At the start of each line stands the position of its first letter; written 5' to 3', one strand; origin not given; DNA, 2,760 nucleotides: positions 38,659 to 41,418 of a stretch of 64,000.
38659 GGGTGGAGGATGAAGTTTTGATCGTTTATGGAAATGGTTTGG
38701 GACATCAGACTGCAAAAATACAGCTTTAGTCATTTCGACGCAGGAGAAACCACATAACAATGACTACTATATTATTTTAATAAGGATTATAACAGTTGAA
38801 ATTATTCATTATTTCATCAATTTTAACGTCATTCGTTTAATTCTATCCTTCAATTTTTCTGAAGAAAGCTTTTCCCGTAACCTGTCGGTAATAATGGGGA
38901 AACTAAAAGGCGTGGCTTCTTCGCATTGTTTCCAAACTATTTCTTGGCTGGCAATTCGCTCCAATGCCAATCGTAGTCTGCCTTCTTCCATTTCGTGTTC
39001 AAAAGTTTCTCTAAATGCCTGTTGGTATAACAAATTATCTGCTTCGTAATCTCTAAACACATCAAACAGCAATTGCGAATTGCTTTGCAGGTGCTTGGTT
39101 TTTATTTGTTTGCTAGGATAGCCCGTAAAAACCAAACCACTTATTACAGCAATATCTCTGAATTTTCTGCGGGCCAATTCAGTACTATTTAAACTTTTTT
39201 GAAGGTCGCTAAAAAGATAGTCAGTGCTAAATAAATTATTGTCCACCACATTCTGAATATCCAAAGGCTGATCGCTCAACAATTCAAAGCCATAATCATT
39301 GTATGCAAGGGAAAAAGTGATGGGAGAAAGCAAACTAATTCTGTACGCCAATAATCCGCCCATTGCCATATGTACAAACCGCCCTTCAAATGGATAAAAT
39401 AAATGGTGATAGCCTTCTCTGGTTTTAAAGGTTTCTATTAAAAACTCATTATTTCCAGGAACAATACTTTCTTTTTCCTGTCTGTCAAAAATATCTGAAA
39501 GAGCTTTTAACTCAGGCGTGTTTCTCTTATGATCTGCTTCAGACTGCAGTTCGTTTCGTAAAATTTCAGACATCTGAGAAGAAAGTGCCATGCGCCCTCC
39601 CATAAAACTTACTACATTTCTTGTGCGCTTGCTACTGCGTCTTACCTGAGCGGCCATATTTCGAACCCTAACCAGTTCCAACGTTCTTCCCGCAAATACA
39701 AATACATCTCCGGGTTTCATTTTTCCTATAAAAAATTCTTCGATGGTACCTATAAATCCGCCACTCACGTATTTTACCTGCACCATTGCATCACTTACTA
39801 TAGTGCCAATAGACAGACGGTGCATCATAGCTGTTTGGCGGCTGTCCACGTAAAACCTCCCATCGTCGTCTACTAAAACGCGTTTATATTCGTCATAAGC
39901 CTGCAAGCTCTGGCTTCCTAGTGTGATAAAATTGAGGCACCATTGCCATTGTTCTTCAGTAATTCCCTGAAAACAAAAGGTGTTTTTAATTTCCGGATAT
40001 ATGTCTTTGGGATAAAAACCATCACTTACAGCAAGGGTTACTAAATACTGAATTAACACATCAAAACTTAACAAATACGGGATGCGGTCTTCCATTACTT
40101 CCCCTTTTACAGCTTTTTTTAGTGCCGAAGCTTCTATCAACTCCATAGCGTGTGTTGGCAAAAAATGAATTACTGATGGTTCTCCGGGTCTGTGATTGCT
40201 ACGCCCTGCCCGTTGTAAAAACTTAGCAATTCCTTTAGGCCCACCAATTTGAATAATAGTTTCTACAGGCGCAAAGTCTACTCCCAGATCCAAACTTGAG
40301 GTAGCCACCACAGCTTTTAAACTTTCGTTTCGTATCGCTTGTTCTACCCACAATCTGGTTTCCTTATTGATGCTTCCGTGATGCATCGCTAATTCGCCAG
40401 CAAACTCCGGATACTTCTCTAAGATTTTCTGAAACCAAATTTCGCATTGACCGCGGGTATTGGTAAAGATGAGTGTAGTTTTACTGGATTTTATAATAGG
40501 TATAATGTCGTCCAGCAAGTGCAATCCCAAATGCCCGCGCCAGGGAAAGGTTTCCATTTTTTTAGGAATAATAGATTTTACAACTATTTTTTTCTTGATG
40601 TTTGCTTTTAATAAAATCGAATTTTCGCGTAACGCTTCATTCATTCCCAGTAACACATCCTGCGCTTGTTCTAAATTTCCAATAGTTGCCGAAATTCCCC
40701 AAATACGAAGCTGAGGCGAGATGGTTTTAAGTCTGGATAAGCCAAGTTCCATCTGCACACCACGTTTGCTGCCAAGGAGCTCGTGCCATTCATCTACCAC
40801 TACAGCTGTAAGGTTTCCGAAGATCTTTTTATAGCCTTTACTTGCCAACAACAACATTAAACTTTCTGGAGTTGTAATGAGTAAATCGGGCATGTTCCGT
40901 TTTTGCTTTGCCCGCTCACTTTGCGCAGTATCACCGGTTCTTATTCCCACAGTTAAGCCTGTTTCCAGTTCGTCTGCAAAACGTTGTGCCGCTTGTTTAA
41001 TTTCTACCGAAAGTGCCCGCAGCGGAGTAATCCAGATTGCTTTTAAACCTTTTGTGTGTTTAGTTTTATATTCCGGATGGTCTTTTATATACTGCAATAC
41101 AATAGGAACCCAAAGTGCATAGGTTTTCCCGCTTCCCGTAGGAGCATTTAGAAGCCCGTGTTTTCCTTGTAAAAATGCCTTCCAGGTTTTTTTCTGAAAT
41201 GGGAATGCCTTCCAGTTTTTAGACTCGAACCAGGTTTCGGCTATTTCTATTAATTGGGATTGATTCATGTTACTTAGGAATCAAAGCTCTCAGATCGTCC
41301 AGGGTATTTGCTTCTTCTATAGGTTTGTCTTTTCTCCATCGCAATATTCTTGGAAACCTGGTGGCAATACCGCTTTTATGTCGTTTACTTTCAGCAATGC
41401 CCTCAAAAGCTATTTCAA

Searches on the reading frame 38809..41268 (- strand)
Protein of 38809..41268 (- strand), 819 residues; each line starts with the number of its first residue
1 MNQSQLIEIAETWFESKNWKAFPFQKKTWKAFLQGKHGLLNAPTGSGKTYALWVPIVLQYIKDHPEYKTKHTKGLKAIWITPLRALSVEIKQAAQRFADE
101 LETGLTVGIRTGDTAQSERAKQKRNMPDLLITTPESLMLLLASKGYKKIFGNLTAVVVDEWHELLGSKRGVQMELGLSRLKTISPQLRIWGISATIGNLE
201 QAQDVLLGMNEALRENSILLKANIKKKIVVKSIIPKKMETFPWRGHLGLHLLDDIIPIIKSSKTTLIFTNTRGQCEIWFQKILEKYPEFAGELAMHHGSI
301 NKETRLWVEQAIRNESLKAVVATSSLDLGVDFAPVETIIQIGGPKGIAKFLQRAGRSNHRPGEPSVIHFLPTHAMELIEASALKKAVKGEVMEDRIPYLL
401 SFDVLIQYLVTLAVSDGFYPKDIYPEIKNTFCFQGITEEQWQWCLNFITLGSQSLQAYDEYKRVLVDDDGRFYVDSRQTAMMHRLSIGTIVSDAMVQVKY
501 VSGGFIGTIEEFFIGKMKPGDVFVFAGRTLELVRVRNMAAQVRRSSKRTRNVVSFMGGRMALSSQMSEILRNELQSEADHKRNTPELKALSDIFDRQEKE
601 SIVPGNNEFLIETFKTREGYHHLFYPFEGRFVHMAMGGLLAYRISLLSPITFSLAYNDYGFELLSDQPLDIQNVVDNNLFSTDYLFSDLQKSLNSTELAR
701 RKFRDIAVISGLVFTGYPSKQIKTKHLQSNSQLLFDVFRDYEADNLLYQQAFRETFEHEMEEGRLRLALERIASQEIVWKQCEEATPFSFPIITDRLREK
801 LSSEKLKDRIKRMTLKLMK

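Call 32: find_encoding_contigs(protein=window:38809-41268:-, flank=10000, max_places=5)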
Protein window:38809-41268:- (819 aa): 1 contig read that carries it; 1 place shown.
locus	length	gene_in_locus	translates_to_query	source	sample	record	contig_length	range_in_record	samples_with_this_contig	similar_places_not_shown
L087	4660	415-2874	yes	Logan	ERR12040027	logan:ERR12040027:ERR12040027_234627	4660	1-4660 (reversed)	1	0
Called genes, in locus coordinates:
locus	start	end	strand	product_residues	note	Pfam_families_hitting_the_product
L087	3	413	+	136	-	?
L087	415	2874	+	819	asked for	PF00270:DEAD, PF04851:ResIII, PF00271:Helicase_C, PF19306:WHD_Lhr, PF08494:DEAD_assoc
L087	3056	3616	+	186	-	PF00149:Metallophos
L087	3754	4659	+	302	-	?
